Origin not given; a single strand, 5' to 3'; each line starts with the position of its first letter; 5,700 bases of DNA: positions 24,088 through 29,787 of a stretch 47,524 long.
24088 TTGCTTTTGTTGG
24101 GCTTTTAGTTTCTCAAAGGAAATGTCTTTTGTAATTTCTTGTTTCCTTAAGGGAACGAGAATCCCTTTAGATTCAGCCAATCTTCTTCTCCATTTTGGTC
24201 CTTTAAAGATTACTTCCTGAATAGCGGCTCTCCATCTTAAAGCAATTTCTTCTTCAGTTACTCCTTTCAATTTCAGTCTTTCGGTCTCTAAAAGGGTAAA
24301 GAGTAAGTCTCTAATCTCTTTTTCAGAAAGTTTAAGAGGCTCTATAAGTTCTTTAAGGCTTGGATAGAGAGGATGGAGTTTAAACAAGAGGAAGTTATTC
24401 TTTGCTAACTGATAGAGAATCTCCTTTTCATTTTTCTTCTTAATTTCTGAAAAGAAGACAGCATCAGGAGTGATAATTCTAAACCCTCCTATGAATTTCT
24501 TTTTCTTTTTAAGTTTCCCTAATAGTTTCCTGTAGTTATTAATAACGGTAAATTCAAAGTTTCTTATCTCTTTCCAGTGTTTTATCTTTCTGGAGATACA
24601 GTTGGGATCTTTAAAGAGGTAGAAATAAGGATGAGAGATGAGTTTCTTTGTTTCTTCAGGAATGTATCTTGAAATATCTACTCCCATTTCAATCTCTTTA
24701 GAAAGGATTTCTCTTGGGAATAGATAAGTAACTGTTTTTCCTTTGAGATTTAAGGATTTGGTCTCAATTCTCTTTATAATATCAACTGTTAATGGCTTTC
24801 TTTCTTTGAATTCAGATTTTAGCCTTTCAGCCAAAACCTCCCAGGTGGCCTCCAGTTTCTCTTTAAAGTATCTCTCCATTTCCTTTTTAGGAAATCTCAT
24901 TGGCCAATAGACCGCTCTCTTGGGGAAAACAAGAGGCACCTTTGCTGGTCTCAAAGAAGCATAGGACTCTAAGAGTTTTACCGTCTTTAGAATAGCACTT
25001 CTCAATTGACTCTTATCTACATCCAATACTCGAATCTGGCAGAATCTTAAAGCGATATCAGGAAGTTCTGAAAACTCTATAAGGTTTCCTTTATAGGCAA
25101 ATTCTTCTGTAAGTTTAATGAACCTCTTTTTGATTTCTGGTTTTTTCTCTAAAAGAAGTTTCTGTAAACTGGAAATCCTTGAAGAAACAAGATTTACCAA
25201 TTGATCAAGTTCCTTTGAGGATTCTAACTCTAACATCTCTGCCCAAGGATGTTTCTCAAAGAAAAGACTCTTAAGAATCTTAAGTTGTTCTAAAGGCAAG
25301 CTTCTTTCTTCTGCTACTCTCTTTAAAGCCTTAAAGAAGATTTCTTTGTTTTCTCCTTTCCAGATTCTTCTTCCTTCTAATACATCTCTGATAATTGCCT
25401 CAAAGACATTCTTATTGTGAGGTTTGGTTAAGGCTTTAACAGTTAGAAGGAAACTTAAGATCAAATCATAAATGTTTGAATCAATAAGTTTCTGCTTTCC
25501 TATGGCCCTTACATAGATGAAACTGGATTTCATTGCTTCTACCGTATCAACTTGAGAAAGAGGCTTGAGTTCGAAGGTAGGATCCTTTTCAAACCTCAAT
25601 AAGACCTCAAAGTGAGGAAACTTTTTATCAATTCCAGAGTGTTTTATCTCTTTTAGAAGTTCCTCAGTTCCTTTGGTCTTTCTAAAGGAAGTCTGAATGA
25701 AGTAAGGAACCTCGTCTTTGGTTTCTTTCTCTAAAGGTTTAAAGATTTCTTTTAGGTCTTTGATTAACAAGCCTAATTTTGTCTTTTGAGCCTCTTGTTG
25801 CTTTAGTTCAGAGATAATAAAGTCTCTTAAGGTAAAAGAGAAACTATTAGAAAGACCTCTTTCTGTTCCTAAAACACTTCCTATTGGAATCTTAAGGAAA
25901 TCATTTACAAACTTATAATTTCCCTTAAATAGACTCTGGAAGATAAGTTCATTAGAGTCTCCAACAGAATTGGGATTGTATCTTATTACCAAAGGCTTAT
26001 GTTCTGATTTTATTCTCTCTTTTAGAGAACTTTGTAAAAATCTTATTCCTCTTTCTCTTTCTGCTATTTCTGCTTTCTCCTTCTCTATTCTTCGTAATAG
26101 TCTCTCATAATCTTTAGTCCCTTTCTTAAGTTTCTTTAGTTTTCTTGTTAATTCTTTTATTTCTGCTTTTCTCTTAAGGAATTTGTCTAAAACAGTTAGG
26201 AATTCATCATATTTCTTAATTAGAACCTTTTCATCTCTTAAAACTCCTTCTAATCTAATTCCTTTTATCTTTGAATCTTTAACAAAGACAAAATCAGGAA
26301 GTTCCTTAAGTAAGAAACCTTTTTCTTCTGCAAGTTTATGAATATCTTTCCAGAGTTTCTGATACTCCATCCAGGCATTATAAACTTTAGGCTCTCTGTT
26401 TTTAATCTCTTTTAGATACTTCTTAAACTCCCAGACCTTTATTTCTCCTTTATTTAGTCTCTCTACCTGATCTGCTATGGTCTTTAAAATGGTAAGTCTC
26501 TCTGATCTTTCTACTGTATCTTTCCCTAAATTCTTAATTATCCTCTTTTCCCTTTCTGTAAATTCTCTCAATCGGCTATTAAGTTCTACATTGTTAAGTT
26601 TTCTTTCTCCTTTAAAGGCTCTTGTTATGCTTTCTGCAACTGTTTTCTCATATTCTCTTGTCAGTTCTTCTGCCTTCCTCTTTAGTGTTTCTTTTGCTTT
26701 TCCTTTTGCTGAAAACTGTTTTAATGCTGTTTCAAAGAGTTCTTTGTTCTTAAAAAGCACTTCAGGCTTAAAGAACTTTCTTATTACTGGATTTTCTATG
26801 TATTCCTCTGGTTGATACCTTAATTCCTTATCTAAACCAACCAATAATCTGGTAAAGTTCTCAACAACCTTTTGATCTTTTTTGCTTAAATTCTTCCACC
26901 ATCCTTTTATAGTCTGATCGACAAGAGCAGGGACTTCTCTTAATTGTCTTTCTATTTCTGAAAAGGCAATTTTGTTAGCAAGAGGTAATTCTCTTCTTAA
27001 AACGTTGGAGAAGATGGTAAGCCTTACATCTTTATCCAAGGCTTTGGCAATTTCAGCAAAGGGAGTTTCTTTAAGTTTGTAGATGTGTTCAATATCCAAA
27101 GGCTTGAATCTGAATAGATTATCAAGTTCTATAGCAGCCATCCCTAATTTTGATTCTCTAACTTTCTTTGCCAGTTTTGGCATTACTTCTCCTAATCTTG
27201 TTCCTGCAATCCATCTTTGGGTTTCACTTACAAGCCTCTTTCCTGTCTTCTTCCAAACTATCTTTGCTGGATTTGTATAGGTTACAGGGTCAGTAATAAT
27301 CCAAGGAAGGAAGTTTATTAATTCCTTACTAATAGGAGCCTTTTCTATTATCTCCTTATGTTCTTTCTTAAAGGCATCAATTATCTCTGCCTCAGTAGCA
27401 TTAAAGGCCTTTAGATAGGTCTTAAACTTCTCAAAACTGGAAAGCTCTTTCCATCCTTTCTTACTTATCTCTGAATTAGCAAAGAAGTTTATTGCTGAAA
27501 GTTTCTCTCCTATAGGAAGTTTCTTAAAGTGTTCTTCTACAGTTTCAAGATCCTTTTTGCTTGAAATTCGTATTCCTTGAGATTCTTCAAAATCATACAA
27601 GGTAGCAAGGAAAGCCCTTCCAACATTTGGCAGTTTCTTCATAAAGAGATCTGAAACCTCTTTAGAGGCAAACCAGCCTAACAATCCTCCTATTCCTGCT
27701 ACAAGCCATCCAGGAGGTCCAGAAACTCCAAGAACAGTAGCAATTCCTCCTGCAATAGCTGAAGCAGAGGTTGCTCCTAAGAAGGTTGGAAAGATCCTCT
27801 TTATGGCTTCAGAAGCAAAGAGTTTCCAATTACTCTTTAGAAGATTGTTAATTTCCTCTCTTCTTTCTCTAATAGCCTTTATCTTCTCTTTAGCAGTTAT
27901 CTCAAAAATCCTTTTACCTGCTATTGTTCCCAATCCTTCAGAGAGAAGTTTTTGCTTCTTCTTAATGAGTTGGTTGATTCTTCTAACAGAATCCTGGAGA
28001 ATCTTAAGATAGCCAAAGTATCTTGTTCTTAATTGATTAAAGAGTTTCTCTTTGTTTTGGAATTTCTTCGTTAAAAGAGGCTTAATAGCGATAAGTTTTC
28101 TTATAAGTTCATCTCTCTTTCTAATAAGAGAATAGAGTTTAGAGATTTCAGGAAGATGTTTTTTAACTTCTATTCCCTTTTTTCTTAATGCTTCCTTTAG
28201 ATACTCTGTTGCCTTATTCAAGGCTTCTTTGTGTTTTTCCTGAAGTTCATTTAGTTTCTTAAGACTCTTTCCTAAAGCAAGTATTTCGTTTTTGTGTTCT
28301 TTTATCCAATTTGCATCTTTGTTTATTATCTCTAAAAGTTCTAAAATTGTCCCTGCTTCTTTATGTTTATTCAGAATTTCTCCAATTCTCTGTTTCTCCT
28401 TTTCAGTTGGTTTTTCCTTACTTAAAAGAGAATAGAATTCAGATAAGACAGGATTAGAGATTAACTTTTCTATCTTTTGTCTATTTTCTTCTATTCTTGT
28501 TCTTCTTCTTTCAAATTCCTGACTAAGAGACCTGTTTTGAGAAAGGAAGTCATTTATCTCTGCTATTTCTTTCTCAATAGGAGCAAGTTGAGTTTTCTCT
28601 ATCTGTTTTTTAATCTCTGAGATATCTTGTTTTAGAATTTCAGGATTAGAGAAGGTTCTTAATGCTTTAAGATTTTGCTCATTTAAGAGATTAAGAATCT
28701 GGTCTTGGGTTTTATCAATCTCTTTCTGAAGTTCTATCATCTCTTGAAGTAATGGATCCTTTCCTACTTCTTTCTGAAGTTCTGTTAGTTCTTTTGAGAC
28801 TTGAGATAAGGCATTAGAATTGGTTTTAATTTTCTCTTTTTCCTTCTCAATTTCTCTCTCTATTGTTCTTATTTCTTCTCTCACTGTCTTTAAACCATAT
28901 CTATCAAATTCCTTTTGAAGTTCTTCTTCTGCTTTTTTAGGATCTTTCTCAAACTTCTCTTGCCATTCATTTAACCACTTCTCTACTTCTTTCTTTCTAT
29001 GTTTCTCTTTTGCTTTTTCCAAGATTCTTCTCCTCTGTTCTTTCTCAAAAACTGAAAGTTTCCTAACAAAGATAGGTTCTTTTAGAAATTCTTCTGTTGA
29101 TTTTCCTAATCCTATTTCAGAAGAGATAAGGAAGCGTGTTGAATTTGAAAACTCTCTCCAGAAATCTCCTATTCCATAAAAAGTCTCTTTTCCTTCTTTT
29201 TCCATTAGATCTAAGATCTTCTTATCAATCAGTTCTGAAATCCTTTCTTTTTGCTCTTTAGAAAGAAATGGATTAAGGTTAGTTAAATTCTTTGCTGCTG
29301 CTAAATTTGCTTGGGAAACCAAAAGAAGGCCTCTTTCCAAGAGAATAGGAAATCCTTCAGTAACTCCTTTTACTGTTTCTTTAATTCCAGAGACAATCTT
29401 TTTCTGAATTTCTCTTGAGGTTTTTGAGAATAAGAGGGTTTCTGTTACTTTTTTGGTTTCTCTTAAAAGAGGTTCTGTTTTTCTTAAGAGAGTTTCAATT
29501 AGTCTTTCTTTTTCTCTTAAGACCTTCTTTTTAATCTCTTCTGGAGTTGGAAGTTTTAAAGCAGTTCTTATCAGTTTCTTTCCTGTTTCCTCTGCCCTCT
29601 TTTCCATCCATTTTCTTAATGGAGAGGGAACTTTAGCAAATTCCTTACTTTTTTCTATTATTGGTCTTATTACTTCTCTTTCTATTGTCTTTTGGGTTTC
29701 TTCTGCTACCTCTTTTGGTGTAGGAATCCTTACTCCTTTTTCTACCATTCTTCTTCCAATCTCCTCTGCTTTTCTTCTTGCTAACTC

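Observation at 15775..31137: Single 15.4-kb ORF (5120 aa) takes up about a third of the window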

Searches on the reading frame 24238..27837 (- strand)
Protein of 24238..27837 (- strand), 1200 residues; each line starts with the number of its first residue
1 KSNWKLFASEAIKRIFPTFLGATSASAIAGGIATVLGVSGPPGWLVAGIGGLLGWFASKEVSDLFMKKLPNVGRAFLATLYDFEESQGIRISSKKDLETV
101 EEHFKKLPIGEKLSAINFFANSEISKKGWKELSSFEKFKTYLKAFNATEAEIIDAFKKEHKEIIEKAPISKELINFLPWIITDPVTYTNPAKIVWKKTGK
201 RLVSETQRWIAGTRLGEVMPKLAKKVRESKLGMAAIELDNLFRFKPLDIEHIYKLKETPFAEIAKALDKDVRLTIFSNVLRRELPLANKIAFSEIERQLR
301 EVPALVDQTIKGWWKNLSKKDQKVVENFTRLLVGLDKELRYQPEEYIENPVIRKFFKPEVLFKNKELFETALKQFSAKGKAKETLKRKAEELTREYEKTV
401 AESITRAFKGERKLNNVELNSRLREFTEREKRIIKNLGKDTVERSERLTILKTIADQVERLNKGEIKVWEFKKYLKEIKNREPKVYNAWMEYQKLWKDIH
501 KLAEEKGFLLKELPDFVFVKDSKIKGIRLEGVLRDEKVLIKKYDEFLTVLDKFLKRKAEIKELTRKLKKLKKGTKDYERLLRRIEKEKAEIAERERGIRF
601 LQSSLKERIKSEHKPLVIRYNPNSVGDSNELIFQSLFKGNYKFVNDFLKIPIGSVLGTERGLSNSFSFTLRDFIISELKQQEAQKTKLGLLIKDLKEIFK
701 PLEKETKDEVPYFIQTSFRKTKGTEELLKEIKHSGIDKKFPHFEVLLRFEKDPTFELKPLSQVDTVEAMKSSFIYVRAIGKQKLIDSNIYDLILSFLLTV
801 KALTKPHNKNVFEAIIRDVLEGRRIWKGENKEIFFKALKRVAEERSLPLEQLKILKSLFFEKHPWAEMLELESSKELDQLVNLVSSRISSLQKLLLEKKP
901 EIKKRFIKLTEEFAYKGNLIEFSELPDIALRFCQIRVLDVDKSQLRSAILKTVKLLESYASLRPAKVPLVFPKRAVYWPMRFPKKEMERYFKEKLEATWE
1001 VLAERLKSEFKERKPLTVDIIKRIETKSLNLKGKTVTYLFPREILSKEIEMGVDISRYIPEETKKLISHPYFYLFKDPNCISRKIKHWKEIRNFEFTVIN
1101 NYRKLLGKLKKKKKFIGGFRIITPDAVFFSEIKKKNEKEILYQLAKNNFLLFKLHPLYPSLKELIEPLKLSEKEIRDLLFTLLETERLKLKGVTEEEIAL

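Call 26: find_homologous_proteins(query=window:24238-27837:-, max_evalue=0.001)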
Query window:24238-27837:-: 8000 candidates shared short words with the query, none scored E <= 0.001.
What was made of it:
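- Tried and rejected: The word-indexed search with aa 1101-2300 returned nothing, probably because low-complexity words swamped it (call 26).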

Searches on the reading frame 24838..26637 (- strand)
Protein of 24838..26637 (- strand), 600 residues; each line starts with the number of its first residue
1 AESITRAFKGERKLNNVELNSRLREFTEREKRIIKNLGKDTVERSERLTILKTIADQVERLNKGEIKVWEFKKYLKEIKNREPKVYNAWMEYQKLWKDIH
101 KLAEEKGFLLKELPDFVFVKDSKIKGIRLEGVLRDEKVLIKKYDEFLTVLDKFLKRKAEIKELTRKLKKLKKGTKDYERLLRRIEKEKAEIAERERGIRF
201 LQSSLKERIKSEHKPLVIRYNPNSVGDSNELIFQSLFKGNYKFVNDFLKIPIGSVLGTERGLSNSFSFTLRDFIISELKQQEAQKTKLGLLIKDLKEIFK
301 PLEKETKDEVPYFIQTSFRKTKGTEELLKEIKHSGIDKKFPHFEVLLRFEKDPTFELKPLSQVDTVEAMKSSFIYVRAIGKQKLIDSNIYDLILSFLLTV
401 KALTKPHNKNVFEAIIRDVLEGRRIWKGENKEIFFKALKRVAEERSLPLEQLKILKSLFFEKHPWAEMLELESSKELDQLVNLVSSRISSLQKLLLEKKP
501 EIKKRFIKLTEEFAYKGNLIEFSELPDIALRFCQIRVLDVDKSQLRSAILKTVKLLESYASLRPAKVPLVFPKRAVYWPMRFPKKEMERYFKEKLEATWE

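Call 4: search_protein_families(library=pfam, max_evalue=0.1, proteins=[window:24838-26637:-])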
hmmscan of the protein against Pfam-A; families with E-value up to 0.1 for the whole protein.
window:24838-26637:- (600 aa): 2 families
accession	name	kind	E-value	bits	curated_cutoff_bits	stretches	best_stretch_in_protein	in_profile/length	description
PF06738.18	ThrE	-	0.053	13.4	26.3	0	44-91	65-111/241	Putative threonine/serine exporter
PF15047.11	DUF4533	-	0.094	12.7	28.6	1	159-219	59-118/225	Protein of unknown function (DUF4533)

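Call 5: search_protein_families(library=phrogs, max_evalue=0.01, proteins=[window:24838-26637:-])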
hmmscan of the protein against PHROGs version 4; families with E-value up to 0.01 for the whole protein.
window:24838-26637:- (600 aa): 0 families

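Call 124: search_protein_families(library=ncbifam, max_evalue=0.05, proteins=[window:24838-26637:-])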
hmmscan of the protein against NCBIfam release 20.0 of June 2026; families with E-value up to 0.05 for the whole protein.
window:24838-26637:- (600 aa): 1 family
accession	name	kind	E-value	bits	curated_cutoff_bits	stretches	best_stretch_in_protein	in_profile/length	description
NF005807.0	PRK07667.1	equivalog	0.03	13.9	221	1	32-105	17-87/193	kinase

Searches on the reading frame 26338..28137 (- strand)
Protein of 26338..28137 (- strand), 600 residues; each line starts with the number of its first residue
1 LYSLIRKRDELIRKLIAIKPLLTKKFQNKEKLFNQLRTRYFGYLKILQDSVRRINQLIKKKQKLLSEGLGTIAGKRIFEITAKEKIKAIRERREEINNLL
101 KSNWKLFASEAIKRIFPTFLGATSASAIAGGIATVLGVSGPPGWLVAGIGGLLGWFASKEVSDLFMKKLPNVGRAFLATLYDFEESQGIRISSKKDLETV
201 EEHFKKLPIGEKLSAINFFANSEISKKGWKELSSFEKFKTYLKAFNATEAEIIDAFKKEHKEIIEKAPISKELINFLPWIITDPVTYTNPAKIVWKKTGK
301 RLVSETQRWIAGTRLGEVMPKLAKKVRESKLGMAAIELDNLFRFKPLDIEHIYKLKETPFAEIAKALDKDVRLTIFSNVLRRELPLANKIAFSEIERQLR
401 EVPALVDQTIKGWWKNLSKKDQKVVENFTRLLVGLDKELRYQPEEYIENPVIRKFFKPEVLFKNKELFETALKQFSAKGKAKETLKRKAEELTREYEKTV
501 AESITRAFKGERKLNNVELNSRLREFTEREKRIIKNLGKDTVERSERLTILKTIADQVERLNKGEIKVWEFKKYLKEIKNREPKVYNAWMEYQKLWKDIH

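Call 4: search_protein_families(library=pfam, max_evalue=0.1, proteins=[window:26338-28137:-])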
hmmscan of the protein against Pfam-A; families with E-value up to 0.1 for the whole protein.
window:26338-28137:- (600 aa): 4 families
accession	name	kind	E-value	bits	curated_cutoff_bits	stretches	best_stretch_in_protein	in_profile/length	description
PF16731.10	GARP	-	0.0054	16.7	27.4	1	465-540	102-177/193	Glutamic acid/alanine-rich protein of Trypanosoma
PF02936.19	COX4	-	0.0076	16.7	26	0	225-264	36-74/138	Cytochrome c oxidase subunit IV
PF06738.18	ThrE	-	0.025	14.5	26.3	0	544-591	65-111/241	Putative threonine/serine exporter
PF18035.6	Bap31_Bap29_C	-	0.048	14.1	30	0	478-498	13-33/52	Bap31/Bap29 cytoplasmic coiled-coil domain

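Call 5: search_protein_families(library=phrogs, max_evalue=0.01, proteins=[window:26338-28137:-])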
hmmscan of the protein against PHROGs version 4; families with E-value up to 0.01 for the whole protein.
window:26338-28137:- (600 aa): 0 families

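Call 124: search_protein_families(library=ncbifam, max_evalue=0.05, proteins=[window:26338-28137:-])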
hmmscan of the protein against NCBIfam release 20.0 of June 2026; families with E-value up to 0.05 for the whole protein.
window:26338-28137:- (600 aa): 0 families

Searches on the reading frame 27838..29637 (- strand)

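Call 4: search_protein_families(library=pfam, max_evalue=0.1, proteins=[window:27838-29637:-])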
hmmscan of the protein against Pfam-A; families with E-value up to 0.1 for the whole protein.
window:27838-29637:- (600 aa): 1 family
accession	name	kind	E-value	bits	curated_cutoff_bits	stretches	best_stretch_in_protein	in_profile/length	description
PF23921.1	DUF7260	-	0.078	12.8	27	0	251-320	123-192/242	Domain of unknown function (DUF7260)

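Call 5: search_protein_families(library=phrogs, max_evalue=0.01, proteins=[window:27838-29637:-])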
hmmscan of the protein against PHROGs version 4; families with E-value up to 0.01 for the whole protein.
window:27838-29637:- (600 aa): 0 families

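Call 124: search_protein_families(library=ncbifam, max_evalue=0.05, proteins=[window:27838-29637:-])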
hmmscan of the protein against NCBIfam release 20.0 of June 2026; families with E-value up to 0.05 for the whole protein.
window:27838-29637:- (600 aa): 2 families
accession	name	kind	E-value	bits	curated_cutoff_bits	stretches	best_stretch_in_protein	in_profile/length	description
TIGR00996.1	Mtu_fam_mce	paralog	0.0018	17.5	140.5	1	466-575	144-253/291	MCE family protein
TIGR03458.1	YgfH_subfam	subfamily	0.049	12.3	658.7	0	229-331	176-283/489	succinate CoA transferase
